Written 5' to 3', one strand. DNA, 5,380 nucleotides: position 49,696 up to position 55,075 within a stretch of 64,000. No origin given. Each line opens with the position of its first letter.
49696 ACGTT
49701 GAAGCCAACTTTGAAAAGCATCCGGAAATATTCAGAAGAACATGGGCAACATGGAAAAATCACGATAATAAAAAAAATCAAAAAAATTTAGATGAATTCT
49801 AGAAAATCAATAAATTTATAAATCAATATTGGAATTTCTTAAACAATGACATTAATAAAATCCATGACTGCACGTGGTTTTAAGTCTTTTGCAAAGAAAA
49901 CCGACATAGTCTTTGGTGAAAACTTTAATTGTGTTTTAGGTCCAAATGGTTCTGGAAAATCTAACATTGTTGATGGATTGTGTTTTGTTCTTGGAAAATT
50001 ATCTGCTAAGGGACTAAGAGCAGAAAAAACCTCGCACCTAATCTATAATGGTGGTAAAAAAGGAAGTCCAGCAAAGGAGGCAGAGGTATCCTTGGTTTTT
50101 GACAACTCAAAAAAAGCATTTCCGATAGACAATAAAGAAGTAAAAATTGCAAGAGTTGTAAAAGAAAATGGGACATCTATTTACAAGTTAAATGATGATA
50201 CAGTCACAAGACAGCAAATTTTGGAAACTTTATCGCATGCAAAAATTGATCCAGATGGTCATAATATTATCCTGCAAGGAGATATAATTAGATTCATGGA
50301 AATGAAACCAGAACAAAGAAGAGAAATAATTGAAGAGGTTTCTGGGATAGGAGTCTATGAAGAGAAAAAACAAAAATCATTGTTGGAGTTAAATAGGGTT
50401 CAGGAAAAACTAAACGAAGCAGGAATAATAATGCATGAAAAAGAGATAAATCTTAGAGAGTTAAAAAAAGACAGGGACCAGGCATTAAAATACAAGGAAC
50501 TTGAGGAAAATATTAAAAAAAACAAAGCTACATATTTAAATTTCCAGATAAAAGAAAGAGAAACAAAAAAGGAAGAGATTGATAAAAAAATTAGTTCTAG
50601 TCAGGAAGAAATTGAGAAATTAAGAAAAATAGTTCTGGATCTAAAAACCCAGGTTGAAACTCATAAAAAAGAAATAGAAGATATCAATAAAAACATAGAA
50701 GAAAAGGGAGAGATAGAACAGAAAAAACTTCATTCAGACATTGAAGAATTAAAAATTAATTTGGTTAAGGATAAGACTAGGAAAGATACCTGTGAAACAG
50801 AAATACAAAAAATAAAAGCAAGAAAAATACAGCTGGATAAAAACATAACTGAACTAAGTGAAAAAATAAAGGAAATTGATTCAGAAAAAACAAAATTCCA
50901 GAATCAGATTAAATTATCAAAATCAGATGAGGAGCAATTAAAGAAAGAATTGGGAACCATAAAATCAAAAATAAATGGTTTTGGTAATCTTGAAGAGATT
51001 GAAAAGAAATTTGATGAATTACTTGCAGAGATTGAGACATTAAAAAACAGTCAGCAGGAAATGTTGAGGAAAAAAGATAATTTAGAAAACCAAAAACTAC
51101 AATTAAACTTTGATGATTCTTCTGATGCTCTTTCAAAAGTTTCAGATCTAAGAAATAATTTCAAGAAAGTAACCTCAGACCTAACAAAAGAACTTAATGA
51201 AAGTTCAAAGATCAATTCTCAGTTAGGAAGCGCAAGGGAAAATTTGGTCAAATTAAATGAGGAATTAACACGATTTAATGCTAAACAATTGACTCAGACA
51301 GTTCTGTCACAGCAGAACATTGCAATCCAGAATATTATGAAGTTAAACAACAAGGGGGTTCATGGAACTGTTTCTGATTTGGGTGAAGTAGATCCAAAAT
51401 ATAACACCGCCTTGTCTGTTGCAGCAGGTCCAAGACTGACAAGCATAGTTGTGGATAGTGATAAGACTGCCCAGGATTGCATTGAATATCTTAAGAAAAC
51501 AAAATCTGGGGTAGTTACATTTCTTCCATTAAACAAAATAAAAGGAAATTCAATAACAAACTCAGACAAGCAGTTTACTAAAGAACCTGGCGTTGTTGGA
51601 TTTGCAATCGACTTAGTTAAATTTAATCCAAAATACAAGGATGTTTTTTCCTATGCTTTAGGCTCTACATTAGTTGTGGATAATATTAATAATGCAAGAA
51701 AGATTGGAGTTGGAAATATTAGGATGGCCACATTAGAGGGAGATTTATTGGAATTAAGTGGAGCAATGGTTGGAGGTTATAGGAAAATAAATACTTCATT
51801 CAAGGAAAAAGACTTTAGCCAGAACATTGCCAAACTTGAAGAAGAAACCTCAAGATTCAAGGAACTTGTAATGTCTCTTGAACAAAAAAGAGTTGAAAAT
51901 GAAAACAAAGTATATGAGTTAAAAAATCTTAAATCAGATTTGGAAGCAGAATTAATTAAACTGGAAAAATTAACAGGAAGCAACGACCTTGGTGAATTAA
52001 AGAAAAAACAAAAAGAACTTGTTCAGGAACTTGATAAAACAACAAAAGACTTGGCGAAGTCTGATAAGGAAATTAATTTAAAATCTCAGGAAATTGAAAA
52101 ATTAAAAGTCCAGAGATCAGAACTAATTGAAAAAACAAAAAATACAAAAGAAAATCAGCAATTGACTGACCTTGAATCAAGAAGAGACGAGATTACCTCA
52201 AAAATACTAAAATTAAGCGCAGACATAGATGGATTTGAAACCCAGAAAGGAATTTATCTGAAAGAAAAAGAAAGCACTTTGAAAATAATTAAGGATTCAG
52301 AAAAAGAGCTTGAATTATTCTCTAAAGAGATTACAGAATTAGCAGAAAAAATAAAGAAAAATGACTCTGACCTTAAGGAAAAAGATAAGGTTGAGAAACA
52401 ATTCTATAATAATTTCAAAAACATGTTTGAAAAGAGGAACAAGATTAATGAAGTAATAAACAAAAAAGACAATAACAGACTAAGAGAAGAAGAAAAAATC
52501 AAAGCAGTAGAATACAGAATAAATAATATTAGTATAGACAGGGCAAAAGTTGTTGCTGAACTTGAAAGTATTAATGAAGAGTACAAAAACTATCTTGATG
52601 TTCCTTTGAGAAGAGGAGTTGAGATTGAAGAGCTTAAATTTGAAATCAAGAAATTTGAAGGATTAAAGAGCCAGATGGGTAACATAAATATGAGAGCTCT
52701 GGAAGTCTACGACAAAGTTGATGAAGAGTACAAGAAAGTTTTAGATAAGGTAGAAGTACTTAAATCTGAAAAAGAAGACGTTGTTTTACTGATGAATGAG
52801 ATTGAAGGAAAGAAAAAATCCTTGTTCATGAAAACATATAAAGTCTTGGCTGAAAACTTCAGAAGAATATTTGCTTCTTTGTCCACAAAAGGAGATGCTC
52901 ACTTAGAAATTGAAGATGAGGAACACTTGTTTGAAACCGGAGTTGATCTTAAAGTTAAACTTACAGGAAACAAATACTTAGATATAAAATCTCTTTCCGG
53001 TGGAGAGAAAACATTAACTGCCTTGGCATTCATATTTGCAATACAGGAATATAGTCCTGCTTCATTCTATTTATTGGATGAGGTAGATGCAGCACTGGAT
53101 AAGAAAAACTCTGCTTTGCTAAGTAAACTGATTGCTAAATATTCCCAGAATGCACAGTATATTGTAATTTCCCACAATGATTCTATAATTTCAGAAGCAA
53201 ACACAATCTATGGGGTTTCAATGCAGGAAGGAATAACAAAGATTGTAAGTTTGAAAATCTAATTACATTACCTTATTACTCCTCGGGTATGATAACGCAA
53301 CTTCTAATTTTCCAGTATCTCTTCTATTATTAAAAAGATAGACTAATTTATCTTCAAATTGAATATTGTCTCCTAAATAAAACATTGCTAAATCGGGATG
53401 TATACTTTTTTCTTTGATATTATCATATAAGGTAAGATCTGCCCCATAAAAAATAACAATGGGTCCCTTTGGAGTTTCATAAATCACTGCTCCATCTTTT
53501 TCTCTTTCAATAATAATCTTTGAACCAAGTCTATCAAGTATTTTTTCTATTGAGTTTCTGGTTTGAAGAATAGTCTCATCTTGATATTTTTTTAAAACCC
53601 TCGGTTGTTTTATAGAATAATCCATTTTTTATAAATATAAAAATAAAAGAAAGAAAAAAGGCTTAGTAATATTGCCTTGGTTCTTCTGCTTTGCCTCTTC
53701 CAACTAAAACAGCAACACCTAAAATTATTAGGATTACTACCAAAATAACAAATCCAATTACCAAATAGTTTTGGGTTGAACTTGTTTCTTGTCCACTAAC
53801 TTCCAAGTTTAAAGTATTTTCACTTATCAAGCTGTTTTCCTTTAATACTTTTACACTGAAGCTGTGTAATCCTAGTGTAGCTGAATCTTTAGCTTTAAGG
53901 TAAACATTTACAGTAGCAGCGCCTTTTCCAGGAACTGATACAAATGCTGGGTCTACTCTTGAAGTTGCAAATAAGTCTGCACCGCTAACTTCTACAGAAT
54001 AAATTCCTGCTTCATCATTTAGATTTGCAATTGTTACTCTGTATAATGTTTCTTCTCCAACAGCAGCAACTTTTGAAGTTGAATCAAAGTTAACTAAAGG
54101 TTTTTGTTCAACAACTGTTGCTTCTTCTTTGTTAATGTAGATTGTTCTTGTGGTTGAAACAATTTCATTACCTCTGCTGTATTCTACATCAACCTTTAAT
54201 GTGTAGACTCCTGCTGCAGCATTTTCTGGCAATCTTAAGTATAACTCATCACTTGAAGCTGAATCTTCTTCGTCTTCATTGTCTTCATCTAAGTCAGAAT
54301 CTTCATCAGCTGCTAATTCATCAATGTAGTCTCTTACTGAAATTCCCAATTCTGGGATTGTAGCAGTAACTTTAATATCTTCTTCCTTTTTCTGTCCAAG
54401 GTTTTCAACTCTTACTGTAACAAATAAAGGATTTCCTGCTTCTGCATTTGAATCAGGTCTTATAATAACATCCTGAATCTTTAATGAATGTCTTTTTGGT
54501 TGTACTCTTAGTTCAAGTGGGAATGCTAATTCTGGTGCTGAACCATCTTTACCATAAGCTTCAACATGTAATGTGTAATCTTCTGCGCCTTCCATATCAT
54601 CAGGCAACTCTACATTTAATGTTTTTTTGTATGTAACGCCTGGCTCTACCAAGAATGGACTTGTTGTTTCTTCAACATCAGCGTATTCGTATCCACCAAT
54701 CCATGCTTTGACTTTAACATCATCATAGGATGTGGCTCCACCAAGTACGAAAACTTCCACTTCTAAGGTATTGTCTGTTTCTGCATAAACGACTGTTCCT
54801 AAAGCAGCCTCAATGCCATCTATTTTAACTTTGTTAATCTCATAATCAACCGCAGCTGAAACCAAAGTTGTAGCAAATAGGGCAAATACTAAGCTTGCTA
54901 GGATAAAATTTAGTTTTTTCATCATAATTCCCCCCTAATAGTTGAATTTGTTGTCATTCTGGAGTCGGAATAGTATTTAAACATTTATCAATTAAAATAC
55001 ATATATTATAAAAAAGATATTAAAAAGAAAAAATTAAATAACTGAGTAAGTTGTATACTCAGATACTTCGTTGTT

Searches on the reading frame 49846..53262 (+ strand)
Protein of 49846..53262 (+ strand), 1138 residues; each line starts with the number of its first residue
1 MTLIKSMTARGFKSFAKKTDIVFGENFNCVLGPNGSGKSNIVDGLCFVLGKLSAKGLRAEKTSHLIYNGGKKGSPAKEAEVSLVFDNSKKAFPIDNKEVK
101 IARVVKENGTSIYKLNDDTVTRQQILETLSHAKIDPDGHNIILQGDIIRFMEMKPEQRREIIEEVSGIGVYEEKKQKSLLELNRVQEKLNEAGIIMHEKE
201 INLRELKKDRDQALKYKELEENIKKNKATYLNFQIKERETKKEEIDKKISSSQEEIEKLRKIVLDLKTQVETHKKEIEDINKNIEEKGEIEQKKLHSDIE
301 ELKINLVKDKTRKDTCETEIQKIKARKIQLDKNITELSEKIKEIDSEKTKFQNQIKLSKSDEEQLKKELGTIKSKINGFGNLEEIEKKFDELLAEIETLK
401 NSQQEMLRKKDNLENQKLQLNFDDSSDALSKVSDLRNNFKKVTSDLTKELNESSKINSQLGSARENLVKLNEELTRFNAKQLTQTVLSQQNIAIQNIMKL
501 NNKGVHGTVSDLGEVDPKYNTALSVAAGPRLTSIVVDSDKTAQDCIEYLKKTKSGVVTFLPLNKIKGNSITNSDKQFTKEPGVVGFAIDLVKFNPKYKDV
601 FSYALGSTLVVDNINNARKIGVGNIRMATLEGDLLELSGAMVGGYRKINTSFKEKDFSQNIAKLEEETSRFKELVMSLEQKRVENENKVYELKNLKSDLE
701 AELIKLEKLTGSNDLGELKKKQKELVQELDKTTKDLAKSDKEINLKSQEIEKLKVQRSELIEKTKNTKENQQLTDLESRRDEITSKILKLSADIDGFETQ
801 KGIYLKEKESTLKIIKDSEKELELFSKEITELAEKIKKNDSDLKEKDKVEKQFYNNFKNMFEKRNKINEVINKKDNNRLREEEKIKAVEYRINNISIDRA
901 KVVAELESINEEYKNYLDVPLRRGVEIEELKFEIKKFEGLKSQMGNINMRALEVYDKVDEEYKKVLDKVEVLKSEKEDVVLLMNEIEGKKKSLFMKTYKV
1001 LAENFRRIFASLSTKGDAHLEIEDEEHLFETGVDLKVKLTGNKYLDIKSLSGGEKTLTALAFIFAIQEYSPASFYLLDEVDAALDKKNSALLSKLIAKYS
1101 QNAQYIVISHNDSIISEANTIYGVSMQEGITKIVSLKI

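Call 22: search_protein_families(library=pfam, proteins=[window:49846-53262:+], max_evalue=0.01)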
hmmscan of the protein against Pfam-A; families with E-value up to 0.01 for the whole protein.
window:49846-53262:+ (1138 aa): 5 families
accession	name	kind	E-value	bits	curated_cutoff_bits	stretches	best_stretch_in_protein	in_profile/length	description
PF02463.25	SMC_N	-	2.2e-49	168.3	40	1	4-1130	2-218/220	RecF/RecN/SMC N terminal domain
PF06470.18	SMC_hinge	-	6.8e-35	120.4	22.5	1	503-620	2-115/116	SMC proteins Flexible Hinge Domain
PF13304.12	AAA_21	-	9.7e-08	32.9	27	2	1036-1115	224-303/304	AAA domain, putative AbiEii toxin, Type IV TA system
PF13175.12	AAA_15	-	0.00018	21.7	32.1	1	4-348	3-260/374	AAA ATPase domain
PF13555.12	AAA_29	-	0.0021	18.2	27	1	19-49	15-46/61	P-loop containing region of AAA domain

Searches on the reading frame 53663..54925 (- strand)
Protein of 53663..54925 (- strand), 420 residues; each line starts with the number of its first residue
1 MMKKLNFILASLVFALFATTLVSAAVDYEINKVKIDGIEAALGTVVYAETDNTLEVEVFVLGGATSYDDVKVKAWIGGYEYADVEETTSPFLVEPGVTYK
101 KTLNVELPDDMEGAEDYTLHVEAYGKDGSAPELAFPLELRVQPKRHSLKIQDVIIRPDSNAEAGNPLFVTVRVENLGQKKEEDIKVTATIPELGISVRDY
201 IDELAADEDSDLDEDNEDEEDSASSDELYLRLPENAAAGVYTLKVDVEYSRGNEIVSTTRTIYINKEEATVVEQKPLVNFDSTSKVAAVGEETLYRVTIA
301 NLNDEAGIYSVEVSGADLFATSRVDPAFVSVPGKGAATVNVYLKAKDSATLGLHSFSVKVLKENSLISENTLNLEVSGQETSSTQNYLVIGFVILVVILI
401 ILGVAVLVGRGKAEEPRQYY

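Call 22: search_protein_families(library=pfam, proteins=[window:53663-54925:-], max_evalue=0.01)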
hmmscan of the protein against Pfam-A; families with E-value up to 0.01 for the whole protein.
window:53663-54925:- (420 aa): 4 families
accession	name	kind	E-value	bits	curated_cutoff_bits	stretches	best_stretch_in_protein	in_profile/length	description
PF11614.14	FixG_C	-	5.6e-06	27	25.6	0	295-361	35-102/119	IG-like fold at C-terminal of FixG, putative oxidoreductase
PF14734.12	DUF4469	-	0.00024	21.4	22.6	0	222-261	60-99/101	Domain of unknown function (DUF4469) with IG-like fold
PF10633.15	NPCBM_assoc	-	0.0021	18.6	24.4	0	230-249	58-77/78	NPCBM-associated, NEW3 domain of alpha-galactosidase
PF23861.1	Ribophorin_II_2nd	-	0.0077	16.8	23.4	0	263-315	42-86/105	Ribophorin II second domain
